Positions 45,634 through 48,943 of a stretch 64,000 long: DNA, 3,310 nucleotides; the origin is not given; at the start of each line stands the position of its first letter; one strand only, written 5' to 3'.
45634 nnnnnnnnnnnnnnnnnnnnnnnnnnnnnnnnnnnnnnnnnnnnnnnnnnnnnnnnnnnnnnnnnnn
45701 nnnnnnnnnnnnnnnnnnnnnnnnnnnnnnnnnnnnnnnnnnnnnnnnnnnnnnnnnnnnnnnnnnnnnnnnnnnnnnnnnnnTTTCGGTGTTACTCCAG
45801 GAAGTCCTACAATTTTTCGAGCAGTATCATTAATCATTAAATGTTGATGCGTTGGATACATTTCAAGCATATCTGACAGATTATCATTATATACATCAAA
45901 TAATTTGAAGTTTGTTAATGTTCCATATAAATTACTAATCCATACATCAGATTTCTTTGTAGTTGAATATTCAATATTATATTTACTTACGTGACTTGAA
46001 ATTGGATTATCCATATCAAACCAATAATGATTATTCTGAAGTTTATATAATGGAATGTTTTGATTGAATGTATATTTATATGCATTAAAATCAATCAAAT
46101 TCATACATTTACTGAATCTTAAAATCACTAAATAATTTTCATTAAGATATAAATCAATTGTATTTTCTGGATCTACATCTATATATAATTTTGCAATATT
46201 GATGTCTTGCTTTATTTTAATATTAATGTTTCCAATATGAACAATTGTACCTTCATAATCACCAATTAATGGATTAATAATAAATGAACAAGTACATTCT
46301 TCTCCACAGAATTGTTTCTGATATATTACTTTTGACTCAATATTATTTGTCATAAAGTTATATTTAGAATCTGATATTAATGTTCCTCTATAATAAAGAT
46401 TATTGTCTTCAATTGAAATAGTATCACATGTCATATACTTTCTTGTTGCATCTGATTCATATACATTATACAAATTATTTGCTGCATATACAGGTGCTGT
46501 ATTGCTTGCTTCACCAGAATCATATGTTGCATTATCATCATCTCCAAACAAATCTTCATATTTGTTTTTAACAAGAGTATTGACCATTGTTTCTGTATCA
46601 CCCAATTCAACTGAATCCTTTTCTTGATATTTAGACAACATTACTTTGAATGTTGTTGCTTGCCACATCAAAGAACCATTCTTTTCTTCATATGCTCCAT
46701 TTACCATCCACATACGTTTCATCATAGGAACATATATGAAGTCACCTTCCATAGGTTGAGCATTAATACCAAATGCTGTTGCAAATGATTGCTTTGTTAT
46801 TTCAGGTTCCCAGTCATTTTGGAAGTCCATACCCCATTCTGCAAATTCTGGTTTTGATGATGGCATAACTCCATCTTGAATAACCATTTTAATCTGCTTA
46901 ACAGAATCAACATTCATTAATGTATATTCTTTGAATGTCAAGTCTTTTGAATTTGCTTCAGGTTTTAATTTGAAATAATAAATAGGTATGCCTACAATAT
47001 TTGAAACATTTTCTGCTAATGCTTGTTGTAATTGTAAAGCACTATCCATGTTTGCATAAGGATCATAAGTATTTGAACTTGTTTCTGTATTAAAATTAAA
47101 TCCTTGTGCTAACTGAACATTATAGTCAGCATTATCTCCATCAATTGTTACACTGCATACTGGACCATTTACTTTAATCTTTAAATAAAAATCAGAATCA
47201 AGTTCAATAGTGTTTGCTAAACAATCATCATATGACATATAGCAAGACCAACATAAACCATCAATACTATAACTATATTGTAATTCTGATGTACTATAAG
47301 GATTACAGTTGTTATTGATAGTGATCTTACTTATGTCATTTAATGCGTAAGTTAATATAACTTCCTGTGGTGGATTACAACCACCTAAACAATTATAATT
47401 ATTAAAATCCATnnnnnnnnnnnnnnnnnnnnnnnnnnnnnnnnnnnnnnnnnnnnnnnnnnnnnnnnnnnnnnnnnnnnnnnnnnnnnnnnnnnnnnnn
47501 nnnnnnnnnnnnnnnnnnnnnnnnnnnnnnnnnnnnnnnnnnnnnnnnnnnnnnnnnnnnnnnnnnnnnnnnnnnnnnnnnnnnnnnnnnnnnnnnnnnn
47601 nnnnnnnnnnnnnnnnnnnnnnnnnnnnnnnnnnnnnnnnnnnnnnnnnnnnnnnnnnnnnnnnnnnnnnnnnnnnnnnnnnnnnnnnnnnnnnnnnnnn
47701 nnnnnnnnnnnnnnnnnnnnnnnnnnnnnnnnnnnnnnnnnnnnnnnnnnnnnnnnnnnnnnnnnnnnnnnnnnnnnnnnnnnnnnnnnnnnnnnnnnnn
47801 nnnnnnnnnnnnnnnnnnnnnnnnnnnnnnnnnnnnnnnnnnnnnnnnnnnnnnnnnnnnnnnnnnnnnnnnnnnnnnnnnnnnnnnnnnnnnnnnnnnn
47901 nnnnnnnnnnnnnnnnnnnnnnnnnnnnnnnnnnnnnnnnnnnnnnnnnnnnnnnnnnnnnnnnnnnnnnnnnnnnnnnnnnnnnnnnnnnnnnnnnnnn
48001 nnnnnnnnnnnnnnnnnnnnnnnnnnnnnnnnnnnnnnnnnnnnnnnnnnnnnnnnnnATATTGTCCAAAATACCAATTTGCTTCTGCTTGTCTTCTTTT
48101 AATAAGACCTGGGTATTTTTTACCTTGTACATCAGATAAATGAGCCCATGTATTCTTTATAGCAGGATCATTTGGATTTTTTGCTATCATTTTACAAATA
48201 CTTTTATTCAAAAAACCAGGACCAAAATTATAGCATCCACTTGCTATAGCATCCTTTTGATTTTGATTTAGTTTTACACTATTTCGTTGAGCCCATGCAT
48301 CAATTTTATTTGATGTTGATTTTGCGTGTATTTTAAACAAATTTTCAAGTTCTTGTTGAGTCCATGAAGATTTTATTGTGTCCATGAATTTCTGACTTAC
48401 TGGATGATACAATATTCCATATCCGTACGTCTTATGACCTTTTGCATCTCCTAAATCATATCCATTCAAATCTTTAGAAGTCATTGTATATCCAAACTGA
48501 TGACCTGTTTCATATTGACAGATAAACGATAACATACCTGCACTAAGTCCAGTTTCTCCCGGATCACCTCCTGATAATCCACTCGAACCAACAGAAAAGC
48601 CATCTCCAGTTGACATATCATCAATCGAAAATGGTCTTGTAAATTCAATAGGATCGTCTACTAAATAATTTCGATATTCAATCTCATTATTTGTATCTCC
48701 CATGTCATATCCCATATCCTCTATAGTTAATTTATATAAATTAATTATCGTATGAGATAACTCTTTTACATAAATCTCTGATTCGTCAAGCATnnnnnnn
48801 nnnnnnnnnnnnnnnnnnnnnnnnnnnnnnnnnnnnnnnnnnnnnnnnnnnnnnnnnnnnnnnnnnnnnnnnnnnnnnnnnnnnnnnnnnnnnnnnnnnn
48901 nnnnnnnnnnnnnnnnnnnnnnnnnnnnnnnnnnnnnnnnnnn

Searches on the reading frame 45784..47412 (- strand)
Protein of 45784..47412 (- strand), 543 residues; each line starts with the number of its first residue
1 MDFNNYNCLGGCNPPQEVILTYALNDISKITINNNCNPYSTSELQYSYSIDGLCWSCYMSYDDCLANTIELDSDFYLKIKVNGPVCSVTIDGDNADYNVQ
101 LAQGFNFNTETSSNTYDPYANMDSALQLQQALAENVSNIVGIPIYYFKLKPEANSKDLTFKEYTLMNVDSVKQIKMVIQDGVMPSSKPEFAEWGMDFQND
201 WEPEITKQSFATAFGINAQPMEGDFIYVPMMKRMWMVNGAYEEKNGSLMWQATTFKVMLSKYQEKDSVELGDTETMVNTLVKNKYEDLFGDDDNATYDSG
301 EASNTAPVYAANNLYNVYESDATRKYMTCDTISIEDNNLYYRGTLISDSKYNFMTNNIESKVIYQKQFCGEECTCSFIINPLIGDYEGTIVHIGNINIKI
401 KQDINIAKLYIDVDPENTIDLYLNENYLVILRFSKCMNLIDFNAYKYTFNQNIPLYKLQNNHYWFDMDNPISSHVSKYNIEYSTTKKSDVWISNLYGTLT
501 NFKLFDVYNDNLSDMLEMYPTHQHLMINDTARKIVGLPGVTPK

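Call 29: search_protein_families(library=pfam, proteins=[window:45784-47412:-], max_evalue=0.001)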
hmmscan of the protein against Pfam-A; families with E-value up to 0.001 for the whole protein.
window:45784-47412:- (543 aa): 0 families

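Call 33: search_protein_families(library=phrogs, proteins=[window:45784-47412:-], max_evalue=0.001)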
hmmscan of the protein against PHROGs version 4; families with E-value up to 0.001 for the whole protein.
window:45784-47412:- (543 aa): 1 family
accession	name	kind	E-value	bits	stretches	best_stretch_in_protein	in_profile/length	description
phrog_679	-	connector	5.2e-11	43.7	1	108-265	9-164/251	head closure Hc2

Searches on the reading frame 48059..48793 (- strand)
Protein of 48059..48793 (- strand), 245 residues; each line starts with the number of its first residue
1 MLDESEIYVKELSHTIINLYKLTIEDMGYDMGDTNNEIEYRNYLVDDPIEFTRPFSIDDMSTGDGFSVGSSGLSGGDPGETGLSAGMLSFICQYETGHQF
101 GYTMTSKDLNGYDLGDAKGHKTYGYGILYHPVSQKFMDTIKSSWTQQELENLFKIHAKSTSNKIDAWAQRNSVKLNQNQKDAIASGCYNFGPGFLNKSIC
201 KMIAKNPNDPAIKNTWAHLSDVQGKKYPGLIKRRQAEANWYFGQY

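Call 94: search_protein_families(library=pfam, proteins=[window:48059-48793:-], max_evalue=0.001)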
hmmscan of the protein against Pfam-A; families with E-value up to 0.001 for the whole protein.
window:48059-48793:- (245 aa): 1 family
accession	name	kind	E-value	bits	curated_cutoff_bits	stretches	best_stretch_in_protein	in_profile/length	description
PF00959.24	Phage_lysozyme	-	1.5e-14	54.9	22.3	1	116-237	13-125/125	Phage lysozyme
